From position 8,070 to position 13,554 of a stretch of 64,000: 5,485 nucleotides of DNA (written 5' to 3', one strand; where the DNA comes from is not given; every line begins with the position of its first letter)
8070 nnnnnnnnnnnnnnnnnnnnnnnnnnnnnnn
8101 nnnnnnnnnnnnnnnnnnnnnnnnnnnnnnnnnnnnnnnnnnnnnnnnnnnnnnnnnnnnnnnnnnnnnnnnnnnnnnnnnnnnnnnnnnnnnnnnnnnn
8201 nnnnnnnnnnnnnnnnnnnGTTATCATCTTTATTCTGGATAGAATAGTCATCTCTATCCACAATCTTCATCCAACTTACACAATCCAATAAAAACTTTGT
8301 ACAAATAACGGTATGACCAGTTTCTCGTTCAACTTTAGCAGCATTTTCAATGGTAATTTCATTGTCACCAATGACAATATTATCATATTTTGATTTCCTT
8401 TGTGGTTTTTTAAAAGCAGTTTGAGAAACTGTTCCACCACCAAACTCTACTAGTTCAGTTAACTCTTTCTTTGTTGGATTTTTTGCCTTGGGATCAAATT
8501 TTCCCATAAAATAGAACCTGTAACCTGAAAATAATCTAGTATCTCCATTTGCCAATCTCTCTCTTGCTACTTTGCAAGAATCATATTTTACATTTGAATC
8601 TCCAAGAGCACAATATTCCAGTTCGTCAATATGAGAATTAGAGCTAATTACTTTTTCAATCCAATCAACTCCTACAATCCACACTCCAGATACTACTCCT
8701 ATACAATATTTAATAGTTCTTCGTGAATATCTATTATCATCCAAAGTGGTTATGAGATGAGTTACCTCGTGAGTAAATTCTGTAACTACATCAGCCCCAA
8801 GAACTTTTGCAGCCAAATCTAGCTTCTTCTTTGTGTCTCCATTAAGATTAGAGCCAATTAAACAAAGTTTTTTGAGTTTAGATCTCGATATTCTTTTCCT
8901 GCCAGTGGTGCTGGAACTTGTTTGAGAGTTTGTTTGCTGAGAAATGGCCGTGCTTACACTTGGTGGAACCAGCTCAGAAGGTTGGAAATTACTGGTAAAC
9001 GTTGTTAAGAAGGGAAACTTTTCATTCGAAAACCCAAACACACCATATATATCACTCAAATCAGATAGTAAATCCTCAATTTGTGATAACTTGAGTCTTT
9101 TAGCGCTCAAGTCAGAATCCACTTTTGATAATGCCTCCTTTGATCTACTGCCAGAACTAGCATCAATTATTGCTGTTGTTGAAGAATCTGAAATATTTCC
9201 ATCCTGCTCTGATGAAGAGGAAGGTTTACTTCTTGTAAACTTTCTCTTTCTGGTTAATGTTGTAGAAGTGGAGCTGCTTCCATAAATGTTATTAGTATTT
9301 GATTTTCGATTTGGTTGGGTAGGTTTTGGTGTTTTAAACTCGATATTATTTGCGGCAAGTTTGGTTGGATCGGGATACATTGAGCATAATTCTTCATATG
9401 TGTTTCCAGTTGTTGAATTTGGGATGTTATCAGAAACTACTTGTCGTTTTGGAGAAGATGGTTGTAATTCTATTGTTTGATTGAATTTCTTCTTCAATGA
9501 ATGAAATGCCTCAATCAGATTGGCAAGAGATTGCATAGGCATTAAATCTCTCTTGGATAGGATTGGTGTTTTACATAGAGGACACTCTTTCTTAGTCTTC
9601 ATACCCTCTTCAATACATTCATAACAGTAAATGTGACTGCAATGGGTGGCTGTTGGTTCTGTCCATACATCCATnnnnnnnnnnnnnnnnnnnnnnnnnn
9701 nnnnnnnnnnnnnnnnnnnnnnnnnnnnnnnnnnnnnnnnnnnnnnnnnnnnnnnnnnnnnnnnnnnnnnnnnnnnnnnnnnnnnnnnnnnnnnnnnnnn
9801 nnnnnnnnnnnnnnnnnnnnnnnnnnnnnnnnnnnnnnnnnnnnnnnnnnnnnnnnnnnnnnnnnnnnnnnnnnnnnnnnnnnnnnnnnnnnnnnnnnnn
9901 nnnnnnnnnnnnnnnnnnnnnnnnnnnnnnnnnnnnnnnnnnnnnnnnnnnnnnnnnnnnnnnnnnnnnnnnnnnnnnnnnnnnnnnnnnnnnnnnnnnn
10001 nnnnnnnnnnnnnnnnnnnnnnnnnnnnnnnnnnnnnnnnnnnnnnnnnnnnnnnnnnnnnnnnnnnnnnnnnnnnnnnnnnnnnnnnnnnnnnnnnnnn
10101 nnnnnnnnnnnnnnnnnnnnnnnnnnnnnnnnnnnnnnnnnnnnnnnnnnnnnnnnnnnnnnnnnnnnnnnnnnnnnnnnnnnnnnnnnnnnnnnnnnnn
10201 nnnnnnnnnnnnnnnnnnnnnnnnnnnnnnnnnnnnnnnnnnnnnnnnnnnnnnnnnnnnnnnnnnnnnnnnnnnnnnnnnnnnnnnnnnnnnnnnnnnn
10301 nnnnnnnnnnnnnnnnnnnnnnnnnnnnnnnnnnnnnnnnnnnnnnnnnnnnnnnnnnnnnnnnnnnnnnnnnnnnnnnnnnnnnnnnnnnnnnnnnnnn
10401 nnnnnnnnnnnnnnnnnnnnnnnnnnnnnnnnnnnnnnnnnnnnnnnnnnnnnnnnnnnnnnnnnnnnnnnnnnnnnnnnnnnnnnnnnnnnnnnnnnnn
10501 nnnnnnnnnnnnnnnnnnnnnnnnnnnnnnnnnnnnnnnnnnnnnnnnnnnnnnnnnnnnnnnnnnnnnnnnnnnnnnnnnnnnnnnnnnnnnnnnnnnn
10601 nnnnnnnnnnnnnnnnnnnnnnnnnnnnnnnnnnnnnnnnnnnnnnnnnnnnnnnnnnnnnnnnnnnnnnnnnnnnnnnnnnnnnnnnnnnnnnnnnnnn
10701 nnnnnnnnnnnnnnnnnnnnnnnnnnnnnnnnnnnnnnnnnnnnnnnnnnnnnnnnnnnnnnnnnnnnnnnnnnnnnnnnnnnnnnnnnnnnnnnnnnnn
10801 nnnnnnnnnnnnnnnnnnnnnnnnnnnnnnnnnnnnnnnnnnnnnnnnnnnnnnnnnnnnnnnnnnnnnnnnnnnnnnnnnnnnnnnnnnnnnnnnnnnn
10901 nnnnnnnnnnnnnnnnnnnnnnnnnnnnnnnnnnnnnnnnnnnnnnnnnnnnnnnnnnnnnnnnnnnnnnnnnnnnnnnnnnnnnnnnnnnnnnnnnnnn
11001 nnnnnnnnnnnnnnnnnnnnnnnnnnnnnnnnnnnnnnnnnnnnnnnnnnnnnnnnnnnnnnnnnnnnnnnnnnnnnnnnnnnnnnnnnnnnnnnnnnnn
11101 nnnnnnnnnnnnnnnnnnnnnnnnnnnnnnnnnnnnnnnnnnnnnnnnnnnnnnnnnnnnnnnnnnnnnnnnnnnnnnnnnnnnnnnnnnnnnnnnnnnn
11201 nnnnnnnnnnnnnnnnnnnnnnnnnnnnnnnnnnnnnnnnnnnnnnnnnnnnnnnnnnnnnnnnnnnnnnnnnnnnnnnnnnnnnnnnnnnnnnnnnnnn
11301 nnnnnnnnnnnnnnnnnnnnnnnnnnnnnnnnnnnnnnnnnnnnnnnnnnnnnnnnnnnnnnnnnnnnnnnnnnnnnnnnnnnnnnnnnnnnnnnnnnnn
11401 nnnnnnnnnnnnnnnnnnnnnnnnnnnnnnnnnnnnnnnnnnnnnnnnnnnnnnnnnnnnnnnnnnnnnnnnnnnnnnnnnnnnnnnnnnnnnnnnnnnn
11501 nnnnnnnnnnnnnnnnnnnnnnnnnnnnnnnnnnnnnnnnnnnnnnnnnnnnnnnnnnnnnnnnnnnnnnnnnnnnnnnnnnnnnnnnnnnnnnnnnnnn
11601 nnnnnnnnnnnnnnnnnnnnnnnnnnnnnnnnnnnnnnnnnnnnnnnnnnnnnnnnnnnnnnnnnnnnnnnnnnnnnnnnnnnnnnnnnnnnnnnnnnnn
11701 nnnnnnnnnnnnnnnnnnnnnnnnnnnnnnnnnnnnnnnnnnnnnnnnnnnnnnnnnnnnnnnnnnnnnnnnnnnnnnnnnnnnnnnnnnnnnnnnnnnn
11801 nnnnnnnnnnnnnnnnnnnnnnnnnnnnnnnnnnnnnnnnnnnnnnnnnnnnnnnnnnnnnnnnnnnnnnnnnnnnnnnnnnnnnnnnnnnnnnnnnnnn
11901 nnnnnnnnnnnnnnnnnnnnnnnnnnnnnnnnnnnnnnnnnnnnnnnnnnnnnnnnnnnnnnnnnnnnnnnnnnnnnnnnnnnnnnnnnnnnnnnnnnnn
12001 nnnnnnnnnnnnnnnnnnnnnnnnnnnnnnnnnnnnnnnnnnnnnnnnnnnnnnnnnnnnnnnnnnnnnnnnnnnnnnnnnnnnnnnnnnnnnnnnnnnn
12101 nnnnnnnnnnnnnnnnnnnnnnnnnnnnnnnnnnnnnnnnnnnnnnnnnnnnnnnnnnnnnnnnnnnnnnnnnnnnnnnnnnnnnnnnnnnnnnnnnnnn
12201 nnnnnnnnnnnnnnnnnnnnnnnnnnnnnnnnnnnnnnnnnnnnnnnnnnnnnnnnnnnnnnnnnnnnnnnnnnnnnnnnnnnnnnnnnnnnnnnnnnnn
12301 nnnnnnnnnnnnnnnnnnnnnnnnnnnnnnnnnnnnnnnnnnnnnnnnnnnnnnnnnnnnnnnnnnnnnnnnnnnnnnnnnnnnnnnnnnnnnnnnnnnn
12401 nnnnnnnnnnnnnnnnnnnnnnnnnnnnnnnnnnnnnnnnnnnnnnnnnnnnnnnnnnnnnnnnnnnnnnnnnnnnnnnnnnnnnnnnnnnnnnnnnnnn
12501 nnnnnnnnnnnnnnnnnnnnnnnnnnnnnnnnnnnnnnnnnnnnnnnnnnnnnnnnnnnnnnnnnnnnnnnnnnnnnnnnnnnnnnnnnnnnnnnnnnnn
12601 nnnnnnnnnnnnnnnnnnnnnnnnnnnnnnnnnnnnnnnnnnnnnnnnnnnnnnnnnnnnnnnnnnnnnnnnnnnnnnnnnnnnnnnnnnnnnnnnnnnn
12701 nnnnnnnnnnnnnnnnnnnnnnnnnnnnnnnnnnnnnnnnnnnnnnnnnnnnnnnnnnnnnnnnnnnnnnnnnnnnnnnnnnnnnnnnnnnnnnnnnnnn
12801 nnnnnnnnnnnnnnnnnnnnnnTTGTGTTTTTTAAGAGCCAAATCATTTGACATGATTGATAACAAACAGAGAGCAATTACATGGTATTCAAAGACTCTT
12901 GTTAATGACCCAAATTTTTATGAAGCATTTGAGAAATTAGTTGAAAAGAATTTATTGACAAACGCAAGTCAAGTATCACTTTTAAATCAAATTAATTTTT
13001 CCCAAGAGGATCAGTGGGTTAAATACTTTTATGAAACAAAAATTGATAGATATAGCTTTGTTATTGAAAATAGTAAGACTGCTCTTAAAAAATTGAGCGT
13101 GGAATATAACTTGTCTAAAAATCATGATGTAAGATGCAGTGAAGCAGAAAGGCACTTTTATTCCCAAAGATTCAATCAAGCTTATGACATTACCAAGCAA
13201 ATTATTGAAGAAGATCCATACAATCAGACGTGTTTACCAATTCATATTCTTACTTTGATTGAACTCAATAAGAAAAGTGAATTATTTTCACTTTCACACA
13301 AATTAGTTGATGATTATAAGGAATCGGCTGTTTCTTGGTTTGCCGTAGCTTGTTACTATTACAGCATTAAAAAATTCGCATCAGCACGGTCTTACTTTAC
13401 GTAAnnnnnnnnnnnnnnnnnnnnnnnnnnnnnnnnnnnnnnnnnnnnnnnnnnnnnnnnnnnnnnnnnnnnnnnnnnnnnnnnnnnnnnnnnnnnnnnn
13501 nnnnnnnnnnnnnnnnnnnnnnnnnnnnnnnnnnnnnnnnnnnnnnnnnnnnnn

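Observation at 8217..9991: BRCA1-like RING plus tandem-BRCT gene whose RING finger is split by an intron, so the first exon is invisible to ORF calling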

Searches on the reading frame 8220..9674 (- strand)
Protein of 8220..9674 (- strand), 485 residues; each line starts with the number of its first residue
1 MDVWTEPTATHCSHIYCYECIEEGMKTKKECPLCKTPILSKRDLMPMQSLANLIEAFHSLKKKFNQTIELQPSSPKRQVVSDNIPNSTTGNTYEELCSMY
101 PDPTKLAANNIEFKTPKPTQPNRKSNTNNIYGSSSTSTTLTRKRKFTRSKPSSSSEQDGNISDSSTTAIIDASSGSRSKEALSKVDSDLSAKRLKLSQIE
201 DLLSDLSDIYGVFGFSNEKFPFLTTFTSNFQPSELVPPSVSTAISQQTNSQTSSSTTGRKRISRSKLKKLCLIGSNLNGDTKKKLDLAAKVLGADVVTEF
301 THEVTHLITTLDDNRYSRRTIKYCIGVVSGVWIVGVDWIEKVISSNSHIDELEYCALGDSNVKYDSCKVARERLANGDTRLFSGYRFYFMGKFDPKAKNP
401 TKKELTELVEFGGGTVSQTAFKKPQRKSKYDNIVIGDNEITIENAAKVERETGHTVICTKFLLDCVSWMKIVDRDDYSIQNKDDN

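Call 4: search_protein_families(library=pfam, proteins=[window:8220-9674:-], max_evalue=1)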
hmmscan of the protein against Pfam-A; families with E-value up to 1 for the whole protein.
seq(485 aa): 17 families
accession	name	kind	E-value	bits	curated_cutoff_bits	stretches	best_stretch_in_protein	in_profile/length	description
PF16589.12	BRCT_2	-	7.6e-13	49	27.3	1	381-477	2-85/86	BRCT domain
PF00533.33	BRCT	-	2.5e-11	44.1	21.3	2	269-342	10-77/78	BRCA1 C Terminus (BRCT) domain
PF13923.12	zf-C3HC4_2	-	6.9e-07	29.4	27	1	1-34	6-40/40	Zinc finger, C3HC4 type (RING finger)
PF13639.12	zf-RING_2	-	7.4e-06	26.6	27.3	1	7-35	16-44/44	Ring finger domain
PF00097.31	zf-C3HC4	-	2e-05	24.8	21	1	5-34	9-40/40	Zinc finger, C3HC4 type (RING finger)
PF13920.12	zf-C3HC4_3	-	2.3e-05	24.6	27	1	9-39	17-47/49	Zinc finger, C3HC4 type (RING finger)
PF14634.12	zf-RING_5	-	0.00011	22.6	27.9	1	7-36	15-43/43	zinc-RING finger domain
PF12678.13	zf-rbx1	-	0.00018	22.1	31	1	9-35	29-55/55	RING-H2 zinc finger domain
PF16770.11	RTT107_BRCT_5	-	0.0003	21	27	1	281-354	31-98/100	Regulator of Ty1 transposition protein 107 BRCT domain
PF13445.12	zf-RING_UBOX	-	0.00034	21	25.2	1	1-32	5-39/39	RING-type zinc-finger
PF16685.11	zf-RING_10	-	0.00078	19.9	31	1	6-35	15-44/70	zinc RING finger of MSL2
PF12738.14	PTCB-BRCT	-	0.00095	19.6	22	1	275-316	6-41/63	twin BRCT domain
PF14835.12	zf-RING_6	-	0.0039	17.5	35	1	3-38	16-50/65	zf-RING of BARD1-type protein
PF15227.12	zf-C3HC4_4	-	0.013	16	30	1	3-34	7-42/42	zinc finger of C3HC4-type, RING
PF06221.18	zf-C2HC5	-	0.045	14.2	25.8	1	7-45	18-51/54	Putative zinc finger motif, C2HC5-type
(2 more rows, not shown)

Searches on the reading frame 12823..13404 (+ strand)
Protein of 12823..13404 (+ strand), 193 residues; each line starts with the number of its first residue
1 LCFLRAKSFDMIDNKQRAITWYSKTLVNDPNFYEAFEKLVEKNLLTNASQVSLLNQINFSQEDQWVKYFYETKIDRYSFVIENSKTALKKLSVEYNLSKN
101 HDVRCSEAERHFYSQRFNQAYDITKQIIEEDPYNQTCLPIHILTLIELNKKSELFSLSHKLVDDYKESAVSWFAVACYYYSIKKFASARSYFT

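Call 68: search_protein_families(library=pfam, proteins=[window:12823-13404:+], max_evalue=0.001)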
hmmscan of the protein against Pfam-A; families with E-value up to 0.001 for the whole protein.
window:12823-13404:+ (193 aa): 2 families
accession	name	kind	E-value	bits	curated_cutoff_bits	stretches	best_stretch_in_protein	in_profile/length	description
PF07719.23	TPR_2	-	1.5e-05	25.2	27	0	171-192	3-24/34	Tetratricopeptide repeat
PF12895.13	ANAPC3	-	0.00049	20.8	27.2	0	98-152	20-73/82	Anaphase-promoting complex, cyclosome, subunit 3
